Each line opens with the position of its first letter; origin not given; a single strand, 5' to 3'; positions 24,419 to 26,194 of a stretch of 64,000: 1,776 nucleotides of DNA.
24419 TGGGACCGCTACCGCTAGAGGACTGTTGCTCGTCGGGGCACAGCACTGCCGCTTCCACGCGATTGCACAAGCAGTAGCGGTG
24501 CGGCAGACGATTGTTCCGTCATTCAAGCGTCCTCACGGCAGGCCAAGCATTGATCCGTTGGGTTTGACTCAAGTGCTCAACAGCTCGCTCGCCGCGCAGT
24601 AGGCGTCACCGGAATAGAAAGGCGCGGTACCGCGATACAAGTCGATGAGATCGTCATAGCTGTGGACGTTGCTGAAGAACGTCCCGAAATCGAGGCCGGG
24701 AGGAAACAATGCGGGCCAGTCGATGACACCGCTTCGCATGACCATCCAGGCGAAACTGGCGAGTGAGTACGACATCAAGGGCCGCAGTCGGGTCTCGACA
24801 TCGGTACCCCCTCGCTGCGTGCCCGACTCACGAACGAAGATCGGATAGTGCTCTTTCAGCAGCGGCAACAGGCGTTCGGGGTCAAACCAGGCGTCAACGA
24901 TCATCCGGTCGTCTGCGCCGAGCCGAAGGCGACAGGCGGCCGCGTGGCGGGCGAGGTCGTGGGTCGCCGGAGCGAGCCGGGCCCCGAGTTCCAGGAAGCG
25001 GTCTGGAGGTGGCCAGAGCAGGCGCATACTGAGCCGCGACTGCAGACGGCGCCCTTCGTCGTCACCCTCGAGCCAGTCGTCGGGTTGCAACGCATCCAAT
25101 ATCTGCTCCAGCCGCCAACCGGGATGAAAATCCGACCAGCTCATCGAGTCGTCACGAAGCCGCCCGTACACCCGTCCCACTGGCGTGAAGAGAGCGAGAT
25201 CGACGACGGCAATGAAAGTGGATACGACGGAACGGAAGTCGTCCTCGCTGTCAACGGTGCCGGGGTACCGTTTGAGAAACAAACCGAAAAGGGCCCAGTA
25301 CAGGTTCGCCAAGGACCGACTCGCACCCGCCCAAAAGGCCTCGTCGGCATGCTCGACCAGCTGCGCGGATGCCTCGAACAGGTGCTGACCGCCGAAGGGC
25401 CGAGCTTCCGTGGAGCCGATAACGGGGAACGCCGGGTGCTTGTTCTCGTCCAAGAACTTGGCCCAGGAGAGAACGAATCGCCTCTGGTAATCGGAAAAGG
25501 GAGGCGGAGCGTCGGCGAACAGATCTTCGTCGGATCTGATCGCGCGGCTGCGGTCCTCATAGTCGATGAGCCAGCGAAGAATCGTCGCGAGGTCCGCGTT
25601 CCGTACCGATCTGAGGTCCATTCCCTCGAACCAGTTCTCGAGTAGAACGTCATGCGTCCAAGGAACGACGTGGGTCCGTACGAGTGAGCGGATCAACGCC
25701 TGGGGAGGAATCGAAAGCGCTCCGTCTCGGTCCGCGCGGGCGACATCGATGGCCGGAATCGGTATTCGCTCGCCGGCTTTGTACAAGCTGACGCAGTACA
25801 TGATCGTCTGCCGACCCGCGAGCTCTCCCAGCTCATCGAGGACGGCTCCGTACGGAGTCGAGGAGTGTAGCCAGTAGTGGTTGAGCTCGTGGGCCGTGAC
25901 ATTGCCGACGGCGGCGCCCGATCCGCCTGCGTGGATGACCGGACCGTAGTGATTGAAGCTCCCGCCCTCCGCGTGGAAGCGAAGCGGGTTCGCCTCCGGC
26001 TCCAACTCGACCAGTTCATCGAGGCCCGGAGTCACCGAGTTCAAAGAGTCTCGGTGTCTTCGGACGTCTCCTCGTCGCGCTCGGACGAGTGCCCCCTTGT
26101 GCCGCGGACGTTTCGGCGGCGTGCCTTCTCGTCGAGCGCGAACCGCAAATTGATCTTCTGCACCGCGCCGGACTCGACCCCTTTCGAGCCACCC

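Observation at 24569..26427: Trypco2 adaptor translationally coupled to an HExxH protein instead of a trypsin-like protease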

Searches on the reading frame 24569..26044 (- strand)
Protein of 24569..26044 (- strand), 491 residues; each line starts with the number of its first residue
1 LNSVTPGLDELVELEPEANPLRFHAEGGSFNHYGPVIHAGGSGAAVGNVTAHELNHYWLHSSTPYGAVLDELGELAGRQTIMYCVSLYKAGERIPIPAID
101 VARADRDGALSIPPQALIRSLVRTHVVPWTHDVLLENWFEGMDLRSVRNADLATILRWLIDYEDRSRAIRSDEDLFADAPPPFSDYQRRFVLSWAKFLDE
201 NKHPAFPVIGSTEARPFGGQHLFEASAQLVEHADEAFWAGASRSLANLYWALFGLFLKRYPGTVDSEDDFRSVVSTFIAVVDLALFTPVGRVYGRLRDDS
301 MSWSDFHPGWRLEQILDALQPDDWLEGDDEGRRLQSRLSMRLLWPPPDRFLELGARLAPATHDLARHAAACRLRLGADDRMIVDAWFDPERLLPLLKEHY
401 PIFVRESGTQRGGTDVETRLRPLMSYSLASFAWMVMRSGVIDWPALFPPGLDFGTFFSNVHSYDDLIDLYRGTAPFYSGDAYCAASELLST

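Call 3: search_protein_families(library=pfam, proteins=[window:24569-26044:-], max_evalue=1)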
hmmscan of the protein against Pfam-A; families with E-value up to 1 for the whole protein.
window:24569-26044:- (491 aa): 0 families

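Call 4: search_protein_families(library=padloc, proteins=[window:24569-26044:-], max_evalue=1)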
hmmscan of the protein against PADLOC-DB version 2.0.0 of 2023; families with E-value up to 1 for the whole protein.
window:24569-26044:- (491 aa): 0 families

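Call 5: find_homologous_proteins(query=window:24569-26044:-)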
Query window:24569-26044:- (491 aa): 14 proteins with E <= 0.001 among 8000 candidates.
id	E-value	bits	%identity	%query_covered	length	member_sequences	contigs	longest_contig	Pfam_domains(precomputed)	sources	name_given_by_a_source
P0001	0.0e+0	1041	90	100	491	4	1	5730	-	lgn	-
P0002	4.2e-220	750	67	99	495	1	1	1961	-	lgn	-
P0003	2.3e-217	741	67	98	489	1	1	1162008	-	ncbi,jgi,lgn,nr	ncbi:MAG TPA: hypothetical protein VHQ43_02960 [Solirubrobacterales bacterium]|jgi:hypothetical prot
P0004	3.9e-203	694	64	99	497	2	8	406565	-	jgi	jgi:hypothetical protein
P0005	4.8e-197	674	63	99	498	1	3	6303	-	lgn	-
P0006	7.0e-193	660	60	100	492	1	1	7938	-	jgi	jgi:hypothetical protein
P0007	4.8e-177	608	63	88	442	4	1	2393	-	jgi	jgi:hypothetical protein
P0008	2.6e-150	520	50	98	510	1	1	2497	-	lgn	-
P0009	1.3e-145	504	50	99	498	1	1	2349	-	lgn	-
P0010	1.8e-135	471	48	92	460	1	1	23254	-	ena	-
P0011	3.6e-100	354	62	54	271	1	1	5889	-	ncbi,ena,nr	ncbi:MAG TPA: hypothetical protein VMR96_02340 [Solirubrobacterales bacterium]|nr:hypothetical prote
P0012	1.9e-90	322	40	96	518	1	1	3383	-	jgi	jgi:hypothetical protein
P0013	2.7e-85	305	40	96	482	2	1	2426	-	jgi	jgi:hypothetical protein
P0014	7.2e-70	254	36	89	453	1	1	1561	-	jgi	jgi:hypothetical protein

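Call 10: find_encoding_contigs(protein=P0003, flank=8000, max_places=3)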
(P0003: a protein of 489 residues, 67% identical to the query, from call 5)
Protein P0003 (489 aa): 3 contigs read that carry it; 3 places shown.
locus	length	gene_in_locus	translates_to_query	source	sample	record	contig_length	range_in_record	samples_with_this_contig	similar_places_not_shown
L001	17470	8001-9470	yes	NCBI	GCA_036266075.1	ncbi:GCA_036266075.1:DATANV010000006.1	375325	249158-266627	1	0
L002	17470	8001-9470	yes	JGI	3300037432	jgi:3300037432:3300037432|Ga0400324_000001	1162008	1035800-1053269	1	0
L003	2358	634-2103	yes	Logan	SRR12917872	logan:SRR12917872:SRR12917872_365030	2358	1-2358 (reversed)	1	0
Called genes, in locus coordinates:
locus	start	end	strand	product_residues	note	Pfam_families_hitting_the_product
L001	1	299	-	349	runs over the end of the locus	PF00022:Actin, PF06723:MreB_Mbl, PF25216:Volactin, PF11104:PilM_2 (faint), PF00012:HSP70, PF14450:FtsA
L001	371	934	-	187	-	PF02545:Maf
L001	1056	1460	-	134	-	PF00334:NDK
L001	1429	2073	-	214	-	PF12773:DZR, PF13248:Zn_ribbon_3 (weak)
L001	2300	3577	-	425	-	PF08245:Mur_ligase_M (weak), PF27239:FOL3_C, PF02875:Mur_ligase_C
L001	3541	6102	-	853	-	PF00133:tRNA-synt_1, PF09334:tRNA-synt_1g, PF13603:tRNA-synt_1_2 (weak), PF09334:tRNA-synt_1g (weak), PF08264:Anticodon_1, PF10458:Val_tRNA-synt_C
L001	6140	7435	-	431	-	PF06689:zf-C4_ClpX, PF00493:MCM (weak), PF01078:Mg_chelatase (faint), PF05496:RuvB_N (weak), PF00004:AAA, PF07724:AAA_2, PF07728:AAA_5 (weak), PF10431:ClpB_D2-small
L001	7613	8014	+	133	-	PF19631:Trypco2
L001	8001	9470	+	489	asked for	-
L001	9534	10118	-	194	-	PF00574:CLP_protease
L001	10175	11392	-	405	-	PF13188:PAS_8 (faint), PF00989:PAS, PF08448:PAS_4, PF13426:PAS_9, PF08447:PAS_3, PF00990:GGDEF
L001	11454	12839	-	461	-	PF05697:Trigger_N, PF00254:FKBP_C, PF05698:Trigger_C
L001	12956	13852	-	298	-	PF09678:Caa3_CtaG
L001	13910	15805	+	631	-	PF19291:TREH_N, PF00723:Glyco_hydro_15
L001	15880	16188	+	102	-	PF25212:HVO_A0114, PF12840:HTH_20, PF13412:HTH_24 (weak), PF01022:HTH_5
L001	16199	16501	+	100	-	-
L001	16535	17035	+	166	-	PF00484:Pro_CA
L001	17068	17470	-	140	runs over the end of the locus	PF07883:Cupin_2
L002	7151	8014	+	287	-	PF19631:Trypco2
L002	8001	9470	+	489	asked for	-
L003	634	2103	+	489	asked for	-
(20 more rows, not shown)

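Call 11: find_encoding_contigs(protein=P0004, flank=8000, max_places=4)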
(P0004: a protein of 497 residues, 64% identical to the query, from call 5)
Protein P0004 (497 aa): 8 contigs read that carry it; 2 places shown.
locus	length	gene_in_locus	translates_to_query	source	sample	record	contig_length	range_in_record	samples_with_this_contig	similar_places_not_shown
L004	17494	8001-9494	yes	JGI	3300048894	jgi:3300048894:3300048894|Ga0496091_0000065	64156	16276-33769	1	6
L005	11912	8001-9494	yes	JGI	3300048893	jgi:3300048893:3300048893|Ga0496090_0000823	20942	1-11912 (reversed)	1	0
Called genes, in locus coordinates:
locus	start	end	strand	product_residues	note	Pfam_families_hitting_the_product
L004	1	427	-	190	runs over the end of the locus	PF01066:CDP-OH_P_transf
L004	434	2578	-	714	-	PF03176:MMPL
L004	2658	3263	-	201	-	PF13668:Ferritin_2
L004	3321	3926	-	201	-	PF01022:HTH_5 (faint), PF12840:HTH_20 (weak)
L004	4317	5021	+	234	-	PF03167:UDG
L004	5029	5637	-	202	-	PF01978:TrmB (faint)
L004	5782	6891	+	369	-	PF00899:ThiF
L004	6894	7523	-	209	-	PF06736:TMEM175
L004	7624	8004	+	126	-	PF19631:Trypco2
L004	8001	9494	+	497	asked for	-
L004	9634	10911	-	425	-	PF09851:SHOCT (weak)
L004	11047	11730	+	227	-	PF00072:Response_reg, PF00196:GerE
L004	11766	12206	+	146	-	PF00072:Response_reg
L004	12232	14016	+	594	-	PF07730:HisKA_3, PF02518:HATPase_c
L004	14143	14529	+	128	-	PF23636:DUF7144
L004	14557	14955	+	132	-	PF13396:PLDc_N (weak), PF09851:SHOCT (weak)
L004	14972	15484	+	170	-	PF06897:DUF1269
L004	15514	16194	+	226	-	PF11139:SfLAP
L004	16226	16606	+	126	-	PF00520:Ion_trans (weak), PF07885:Ion_trans_2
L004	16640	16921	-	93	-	-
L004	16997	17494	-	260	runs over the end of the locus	-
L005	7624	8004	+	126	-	PF19631:Trypco2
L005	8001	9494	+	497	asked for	-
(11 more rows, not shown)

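Call 12: find_encoding_contigs(protein=P0010, flank=8000, max_places=3)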
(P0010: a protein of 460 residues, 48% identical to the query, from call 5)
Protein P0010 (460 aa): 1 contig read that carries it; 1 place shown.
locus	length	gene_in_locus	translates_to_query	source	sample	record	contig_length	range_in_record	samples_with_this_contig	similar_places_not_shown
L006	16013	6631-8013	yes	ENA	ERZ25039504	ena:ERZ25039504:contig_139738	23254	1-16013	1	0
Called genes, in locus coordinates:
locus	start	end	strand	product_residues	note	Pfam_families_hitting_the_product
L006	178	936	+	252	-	-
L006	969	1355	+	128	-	-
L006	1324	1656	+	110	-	-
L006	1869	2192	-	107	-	-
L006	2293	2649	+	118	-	PF12697:Abhydrolase_6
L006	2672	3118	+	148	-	PF00561:Abhydrolase_1 (faint), PF12697:Abhydrolase_6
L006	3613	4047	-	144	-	-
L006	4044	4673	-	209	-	PF03551:PadR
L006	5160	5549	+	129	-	-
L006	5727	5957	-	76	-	-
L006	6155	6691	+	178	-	PF19631:Trypco2 (weak)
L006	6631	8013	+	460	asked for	-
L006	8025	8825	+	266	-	PF13576:Pentapeptide_3 (faint), PF13599:Pentapeptide_4 (weak), PF00805:Pentapeptide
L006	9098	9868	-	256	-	-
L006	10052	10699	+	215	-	-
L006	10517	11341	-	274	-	-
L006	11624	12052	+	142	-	PF00665:rve, PF13683:rve_3, PF13333:rve_2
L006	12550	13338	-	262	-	PF04542:Sigma70_r2, PF01381:HTH_3 (faint), PF04539:Sigma70_r3, PF13412:HTH_24 (faint), PF08281:Sigma70_r4_2, PF13545:HTH_Crp_2 (weak), PF04545:Sigma70_r4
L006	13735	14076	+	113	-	PF01740:STAS, PF13466:STAS_2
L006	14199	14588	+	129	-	PF13581:HATPase_c_2, PF02518:HATPase_c (weak)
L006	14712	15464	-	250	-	-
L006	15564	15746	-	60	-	-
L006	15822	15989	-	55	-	-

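Call 13: find_encoding_contigs(protein=P0012, flank=8000, max_places=3)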
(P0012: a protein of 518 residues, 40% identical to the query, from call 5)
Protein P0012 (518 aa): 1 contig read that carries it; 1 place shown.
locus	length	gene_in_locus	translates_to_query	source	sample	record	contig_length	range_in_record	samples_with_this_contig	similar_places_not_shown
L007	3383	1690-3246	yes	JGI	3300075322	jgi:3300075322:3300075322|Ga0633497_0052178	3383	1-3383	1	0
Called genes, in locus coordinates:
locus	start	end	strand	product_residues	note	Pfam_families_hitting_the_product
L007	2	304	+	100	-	?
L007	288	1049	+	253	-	PF13191:AAA_16 (faint), PF00485:PRK (faint), PF13238:AAA_18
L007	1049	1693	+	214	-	PF19631:Trypco2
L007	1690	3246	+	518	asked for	-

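Call 14: find_encoding_contigs(protein=P0006, flank=8000, max_places=3)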
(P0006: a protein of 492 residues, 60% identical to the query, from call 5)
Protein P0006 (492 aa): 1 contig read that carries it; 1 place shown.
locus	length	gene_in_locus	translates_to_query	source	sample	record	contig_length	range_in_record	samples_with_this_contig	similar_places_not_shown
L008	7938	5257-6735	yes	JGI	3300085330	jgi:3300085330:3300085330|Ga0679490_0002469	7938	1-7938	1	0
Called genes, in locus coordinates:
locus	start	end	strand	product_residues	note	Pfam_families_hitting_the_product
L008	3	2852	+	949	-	?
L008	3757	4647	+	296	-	-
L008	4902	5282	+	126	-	PF19631:Trypco2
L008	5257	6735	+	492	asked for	-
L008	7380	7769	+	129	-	-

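Call 16: predict_structure(alignment_id=A1)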
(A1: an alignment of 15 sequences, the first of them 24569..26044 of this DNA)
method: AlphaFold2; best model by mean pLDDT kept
length: 491 residues; sequences in the alignment: 15
mean_pLDDT: 83.2   pTM: 0.89
mean pLDDT of the five models: 83.2, 81.4, 75.8, 60.7, 60.5
residues with pLDDT >= 90: 181; 70-90: 237; 50-70: 69; < 50: 4
segments of 3 or more residues with pLDDT < 50: 1-3
pLDDT, mean of each block of 10 residues (from residue 1): 59 85 68 82 66 85 93 93 94 93 88 76 95 94 87 93 90 85 82 92 74 70 80 61 65 80 82 88 93 88 91 93 79 92 93 92 90 86 66 80 81 71 88 92 86 73 82 80 85 52
secondary structure, 60 per line:
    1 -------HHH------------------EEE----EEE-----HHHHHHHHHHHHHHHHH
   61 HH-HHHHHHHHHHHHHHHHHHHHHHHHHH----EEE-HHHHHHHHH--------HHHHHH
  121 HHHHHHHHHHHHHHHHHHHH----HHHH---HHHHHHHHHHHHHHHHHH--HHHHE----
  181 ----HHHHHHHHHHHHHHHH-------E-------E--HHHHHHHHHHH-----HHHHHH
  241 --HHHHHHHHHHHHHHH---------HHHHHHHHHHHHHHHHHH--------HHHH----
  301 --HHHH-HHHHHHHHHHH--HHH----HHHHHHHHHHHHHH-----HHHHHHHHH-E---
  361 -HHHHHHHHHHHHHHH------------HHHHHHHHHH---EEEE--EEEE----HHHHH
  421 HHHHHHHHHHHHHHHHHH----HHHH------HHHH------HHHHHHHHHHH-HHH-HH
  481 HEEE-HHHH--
elements in order: E29-31 E36-38 H44-62 H64-89 E94-96 H98-106 H115-140 H145-148 H152-169 H172-175 H185-200 H219-229 H235-240 H243-257 H267-284 H293-296 H303-306 H308-318 H328-341 H347-355 H362-376 H389-398 E402-405 E408-411 H416-438 H443-446 H453-456 H463-473 E482-484 H486-489

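Call 21: fold_search(model_id=the predicted structure, library=pdb)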
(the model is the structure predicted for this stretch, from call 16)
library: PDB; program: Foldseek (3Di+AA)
matches with E <= 10: 132; with E <= 0.001: 0
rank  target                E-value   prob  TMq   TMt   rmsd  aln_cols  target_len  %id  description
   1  7wn0_A                3.5e-01  0.06  0.10  0.12  21.5       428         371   12  Structure of PfENT1(Y190A) in complex with nanobody 19 (released 2023-02-01)
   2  9ute                  7.7e-01  0.03  0.10  0.11  22.4       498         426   12  influx carrier apo form (released 2025-12-24)
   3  4xlx_B                8.4e-01  0.07  0.12  0.17  19.9       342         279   12  Crystal structure of BjKS from Bradyrhizobium japonicum (released 2015-02-04)
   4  5f0k_C                9.2e-01  0.06  0.13  0.14  26.1       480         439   10  Structure of VPS35 N terminal region (released 2016-12-07)
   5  4o8a                  9.6e-01  0.03  0.11  0.11  22.8       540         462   11  First structure of a proline utilization A proline dehydrogenase domain (released 2014-01-15)
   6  8tgh_A                1.0e+00  0.03  0.10  0.11  22.6       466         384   10  VMAT1 dimer with amphetamine and reserpine (released 2024-03-20)
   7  8wll                  1.3e+00  0.04  0.12  0.14  21.8       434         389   10  Cryo-EM structure of human VMAT2 Y422C, in the presence of reserpine, determined in an inward-facing conformation (released 2024-06-12)
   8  2qga_B                1.3e+00  0.03  0.10  0.10  29.0       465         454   10  Plasmodium vivax adenylosuccinate lyase Pv003765 with AMP bound (released 2007-07-24)
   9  9o35_A                1.4e+00  0.03  0.10  0.11  23.7       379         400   13  Crystal structure of DoxA in complex with daunorubicin (released 2025-12-24)
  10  4w4s_B                1.6e+00  0.06  0.13  0.18  20.9       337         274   13  Crystal structure of ent-kaurene synthase BJKS from bradyrhizobium japonicum in complex with BPH-629 (released 2015-01-14)
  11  2fzn                  1.6e+00  0.02  0.11  0.12  22.2       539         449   12  Structure of the E. coli PutA proline dehydrogenase domain reduced by dithionite and complexed with proline (released 2006-12-26)
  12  7zgo_A                1.7e+00  0.02  0.10  0.10  24.8       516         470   12  Cryo-EM structure of human NKCC1 (TM domain) (released 2022-10-05)
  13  4w4r_B                1.9e+00  0.05  0.13  0.19  20.7       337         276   12  Crystal structure of ent-kaurene synthase BJKS from bradyrhizobium japonicum (released 2015-01-14)
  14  6vk1_A                1.9e+00  0.04  0.12  0.11  23.5       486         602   11  CryoEM structure of Hrd1/Hrd3 part from Hrd1-Usa1/Der1/Hrd3 complex (released 2020-04-29)
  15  9si5_A                1.9e+00  0.03  0.10  0.11  23.7       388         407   13  Crystal structure of DoxA in complex with reaction intermediate DHD (released 2025-12-24)
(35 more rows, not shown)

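Call 22: search_protein_representatives(alignment_id=A1)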
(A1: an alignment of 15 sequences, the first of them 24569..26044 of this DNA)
Query: 15 sequences, 491 profile positions. Proteins with E-value up to 0.001 (for the whole library): 214; up to 1e-10: 112; up to 1e-30: 65. The best 150 are listed.
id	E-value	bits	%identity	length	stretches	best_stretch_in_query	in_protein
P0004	3.3e-250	847.4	-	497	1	2-490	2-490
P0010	1.9e-207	706.3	-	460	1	33-488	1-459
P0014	1.6e-172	591.2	-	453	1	47-487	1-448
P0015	4.0e-158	543.7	-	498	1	4-489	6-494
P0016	5.3e-118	411.4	-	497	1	14-484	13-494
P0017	1.2e-115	403.5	-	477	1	7-479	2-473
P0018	9.7e-88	311.5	-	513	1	5-485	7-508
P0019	7.1e-87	308.7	-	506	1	34-487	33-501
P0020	7.9e-84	298.6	-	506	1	5-486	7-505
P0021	3.0e-83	296.7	-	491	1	6-486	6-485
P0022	3.6e-83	296.5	-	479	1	28-484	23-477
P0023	8.5e-83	295.2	-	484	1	5-486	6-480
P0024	1.6e-81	291.0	-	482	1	12-488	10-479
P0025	6.1e-81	289.1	-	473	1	4-483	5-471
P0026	6.2e-80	285.8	-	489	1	27-488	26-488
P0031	2.6e-71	257.3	-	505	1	7-482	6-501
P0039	1.5e-60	221.9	-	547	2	11-384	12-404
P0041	2.4e-58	214.6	-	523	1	39-484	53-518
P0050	4.9e-49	183.9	-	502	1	37-488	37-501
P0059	1.1e-40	156.3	-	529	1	10-473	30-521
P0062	3.1e-38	148.2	-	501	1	31-473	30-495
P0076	9.7e-31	123.5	-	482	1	15-444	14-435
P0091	8.2e-22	94.1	-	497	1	49-473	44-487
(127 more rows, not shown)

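Call 23: search_solved_structures(query=A1, max_evalue=10, show_alignments=3)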
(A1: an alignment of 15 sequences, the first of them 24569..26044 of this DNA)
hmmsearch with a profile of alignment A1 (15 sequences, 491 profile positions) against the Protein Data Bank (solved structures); distinct sequences matched with E-value up to 10: 2.
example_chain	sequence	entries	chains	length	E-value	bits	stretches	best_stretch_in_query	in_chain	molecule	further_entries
3ljc_A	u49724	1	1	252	0.61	12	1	387-426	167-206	ATP-dependent protease La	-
2gwr_A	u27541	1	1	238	0.65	11.9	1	85-138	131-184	DNA-binding response regulator mtrA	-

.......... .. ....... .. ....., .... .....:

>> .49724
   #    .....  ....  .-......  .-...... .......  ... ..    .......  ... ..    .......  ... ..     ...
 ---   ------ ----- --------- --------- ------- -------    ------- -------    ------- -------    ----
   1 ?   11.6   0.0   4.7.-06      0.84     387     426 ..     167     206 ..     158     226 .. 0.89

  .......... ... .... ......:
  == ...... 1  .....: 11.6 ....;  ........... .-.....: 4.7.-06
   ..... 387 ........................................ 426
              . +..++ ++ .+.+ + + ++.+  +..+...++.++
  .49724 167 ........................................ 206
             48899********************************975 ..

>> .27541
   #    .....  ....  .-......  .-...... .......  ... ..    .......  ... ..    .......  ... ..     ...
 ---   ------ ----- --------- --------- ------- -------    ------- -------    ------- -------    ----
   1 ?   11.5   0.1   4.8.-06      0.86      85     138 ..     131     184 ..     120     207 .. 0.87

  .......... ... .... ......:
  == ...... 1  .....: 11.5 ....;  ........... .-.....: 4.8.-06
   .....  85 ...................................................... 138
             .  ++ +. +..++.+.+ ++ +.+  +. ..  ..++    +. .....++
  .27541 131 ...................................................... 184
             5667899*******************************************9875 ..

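Call 25: search_protein_families(library=pfam, alignment_id=A2, max_evalue=0.1)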
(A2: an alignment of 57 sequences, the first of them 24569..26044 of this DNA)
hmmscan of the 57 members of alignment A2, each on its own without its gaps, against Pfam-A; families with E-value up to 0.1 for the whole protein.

A. member 1, window:24569-26044:- (491 aa): 0 families

B. families by the number of members that match (of 57 scanned): 3 families
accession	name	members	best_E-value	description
PF06114.19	Peptidase_M78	4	0.0081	IrrE N-terminal-like domain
PF08444.16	Gly_acyl_tr_C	1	0.038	Aralkyl acyl-CoA:amino acid N-acyltransferase, C-terminal region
PF14300.12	DMP19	1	0.091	DMP19-like protein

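Call 26: search_protein_families(library=ncbifam, alignment_id=A2, max_evalue=0.1)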
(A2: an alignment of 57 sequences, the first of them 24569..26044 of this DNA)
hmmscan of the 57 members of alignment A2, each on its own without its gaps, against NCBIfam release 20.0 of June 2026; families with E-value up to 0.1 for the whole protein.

A. member 1, window:24569-26044:- (491 aa): 0 families

B. families by the number of members that match (of 57 scanned): 8 families
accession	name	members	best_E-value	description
NF003715.0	PRK05326.1-2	1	0.02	potassium/proton antiporter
NF050010.1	Zn_HExGHH_YpfJ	1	0.032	KPN_02809 family neutral zinc metallopeptidase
NF041709.1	RiPP_phane_YxD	1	0.052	YxD-tail cyclophane-containing RiPP peptide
TIGR04451.1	lanti_SCO0268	1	0.064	SCO0268 family class II lanthipeptide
NF045630.1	monooxsub_HsaB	1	0.066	3-hydroxy-9,10-secoandrosta-1,3,5(10)-triene-9,17-dione monooxygenase reductase subunit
NF009365.1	PRK12722.1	1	0.073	flagellar transcriptional regulator FlhC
NF003339.0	PRK04351.1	1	0.081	SprT family protein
NF009326.0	PRK12681.1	1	0.091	HTH-type transcriptional regulator CysB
